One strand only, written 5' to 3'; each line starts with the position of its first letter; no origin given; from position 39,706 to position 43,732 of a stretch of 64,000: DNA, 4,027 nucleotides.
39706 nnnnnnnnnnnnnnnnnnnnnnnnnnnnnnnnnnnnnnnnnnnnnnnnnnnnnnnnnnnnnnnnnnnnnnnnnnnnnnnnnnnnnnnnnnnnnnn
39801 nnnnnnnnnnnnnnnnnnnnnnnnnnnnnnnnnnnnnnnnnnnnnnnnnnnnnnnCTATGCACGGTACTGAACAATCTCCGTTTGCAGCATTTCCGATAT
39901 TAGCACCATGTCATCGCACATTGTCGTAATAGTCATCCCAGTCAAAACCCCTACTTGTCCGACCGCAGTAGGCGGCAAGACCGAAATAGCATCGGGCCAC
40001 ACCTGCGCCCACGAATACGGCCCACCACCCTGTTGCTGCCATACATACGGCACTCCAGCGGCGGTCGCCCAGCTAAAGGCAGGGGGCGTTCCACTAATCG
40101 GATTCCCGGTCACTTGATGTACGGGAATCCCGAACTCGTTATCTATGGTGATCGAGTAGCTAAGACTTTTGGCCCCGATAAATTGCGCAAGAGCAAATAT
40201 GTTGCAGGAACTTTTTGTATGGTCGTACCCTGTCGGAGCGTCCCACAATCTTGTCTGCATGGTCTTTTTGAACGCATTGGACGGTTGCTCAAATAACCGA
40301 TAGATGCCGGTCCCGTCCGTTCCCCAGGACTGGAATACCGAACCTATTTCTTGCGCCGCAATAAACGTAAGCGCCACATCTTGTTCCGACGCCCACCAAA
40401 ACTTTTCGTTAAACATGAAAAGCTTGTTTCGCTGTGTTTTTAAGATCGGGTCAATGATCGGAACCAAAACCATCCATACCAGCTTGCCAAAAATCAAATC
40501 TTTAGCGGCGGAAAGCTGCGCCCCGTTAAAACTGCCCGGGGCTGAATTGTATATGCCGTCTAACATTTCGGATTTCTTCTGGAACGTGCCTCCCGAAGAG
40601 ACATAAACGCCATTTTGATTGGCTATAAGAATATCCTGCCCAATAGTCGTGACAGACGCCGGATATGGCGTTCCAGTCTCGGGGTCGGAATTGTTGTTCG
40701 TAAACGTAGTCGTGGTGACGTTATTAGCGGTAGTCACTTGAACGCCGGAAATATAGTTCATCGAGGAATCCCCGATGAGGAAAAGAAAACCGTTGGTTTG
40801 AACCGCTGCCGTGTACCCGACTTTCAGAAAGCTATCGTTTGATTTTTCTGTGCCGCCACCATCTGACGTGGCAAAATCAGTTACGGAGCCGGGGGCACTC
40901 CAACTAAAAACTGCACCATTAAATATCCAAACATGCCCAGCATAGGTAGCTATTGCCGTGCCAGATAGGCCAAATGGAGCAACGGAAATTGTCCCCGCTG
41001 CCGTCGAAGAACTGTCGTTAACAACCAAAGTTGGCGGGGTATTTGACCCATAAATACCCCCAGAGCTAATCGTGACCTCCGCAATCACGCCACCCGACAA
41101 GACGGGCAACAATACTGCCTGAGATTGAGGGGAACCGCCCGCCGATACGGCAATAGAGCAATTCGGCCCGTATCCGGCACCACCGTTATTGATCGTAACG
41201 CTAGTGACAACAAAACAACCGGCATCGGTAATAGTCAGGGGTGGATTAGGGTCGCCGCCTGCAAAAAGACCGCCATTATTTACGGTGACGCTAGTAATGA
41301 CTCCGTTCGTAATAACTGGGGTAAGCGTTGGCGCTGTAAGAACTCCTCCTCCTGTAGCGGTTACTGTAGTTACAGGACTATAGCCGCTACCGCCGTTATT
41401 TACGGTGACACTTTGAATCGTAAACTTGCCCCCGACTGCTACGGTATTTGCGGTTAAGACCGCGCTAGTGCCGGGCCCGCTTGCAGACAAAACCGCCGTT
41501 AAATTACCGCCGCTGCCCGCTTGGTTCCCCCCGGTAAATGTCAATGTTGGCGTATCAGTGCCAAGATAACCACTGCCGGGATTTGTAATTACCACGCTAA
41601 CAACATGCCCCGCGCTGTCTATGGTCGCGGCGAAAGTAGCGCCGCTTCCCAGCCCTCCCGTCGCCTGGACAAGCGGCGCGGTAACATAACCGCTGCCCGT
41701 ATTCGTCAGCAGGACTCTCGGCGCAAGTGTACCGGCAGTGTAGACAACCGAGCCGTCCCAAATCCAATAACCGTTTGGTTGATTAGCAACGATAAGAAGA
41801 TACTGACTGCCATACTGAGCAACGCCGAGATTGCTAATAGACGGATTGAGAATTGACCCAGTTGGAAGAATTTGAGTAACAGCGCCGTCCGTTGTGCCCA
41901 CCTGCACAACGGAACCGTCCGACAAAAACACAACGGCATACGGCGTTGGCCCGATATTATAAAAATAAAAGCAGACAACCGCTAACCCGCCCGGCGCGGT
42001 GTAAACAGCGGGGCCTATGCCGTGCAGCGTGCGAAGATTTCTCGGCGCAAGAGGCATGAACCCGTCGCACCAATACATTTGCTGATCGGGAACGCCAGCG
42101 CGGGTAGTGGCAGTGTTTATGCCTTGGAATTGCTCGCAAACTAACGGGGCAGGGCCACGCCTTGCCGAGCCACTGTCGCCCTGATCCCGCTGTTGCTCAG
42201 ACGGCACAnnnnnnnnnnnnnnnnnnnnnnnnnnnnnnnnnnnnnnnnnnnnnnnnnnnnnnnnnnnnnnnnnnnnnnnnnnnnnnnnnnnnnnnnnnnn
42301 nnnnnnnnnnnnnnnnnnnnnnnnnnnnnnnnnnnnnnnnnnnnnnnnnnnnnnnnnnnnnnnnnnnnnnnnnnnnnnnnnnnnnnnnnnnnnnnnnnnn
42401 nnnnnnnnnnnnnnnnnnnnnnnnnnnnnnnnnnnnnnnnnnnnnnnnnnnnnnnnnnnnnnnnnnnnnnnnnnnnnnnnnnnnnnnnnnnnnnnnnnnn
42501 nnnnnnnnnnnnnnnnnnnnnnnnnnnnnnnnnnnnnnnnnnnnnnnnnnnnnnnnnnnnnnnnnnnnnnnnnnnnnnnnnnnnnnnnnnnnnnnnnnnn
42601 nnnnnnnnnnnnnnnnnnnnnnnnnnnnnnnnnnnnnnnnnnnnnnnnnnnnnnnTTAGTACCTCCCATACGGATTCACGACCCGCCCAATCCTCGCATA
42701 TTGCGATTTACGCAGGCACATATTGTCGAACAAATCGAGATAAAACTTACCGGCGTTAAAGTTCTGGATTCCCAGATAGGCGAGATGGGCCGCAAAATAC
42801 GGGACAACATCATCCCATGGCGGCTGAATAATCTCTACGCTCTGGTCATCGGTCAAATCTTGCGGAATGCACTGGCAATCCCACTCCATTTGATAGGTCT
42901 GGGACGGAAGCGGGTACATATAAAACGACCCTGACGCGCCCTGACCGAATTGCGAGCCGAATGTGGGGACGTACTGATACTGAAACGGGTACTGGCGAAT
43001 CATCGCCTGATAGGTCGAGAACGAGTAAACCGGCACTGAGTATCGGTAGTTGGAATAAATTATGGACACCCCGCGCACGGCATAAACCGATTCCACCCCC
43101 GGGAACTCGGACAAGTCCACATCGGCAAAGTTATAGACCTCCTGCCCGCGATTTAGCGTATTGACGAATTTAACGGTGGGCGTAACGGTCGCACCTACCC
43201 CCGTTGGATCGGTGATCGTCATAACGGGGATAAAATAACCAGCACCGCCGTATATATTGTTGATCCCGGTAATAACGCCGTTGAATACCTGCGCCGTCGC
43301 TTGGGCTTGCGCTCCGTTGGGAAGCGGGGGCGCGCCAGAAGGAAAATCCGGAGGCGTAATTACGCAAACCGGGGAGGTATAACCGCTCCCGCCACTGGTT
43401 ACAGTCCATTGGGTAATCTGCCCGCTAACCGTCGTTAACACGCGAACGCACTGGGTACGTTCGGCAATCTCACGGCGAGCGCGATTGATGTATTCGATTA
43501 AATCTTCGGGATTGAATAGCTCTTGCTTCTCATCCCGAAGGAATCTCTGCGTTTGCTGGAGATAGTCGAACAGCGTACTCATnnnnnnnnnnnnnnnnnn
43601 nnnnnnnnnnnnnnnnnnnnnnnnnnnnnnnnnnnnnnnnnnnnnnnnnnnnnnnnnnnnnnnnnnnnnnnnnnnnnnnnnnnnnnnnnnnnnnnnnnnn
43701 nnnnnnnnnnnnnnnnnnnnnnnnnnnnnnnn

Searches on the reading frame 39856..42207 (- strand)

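Call 24: search_protein_families(library=phrogs, proteins=[window:39856-42207:-], max_evalue=0.00001)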
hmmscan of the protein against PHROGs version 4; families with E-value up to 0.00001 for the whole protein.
window:39856-42207:- (783 aa): 2 families
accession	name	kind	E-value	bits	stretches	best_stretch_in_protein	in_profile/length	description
phrog_460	-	connector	1.4e-15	57.9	1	162-223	231-290/385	head closure Hc2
phrog_701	-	head and packaging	1.3e-08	32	1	164-238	1168-1237/6136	virion structural protein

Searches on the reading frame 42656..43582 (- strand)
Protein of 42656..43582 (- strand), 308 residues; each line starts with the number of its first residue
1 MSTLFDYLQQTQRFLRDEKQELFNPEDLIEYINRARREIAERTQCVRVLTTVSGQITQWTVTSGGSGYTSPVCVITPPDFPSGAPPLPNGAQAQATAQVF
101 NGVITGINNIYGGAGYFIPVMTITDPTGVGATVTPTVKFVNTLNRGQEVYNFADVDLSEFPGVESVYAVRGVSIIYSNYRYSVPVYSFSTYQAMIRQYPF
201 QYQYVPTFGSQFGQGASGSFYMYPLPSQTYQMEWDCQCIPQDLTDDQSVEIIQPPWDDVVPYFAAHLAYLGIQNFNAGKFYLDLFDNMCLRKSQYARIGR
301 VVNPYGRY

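Call 57: search_protein_families(library=pfam, proteins=[window:42656-43582:-], max_evalue=0.001)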
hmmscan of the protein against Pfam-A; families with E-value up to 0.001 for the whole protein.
window:42656-43582:- (308 aa): 1 family
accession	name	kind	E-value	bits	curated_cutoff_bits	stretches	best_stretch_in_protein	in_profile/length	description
PF24175.2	SU10_adaptor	-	4.8e-08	34.1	27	0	142-287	47-176/194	SU10 adaptor protein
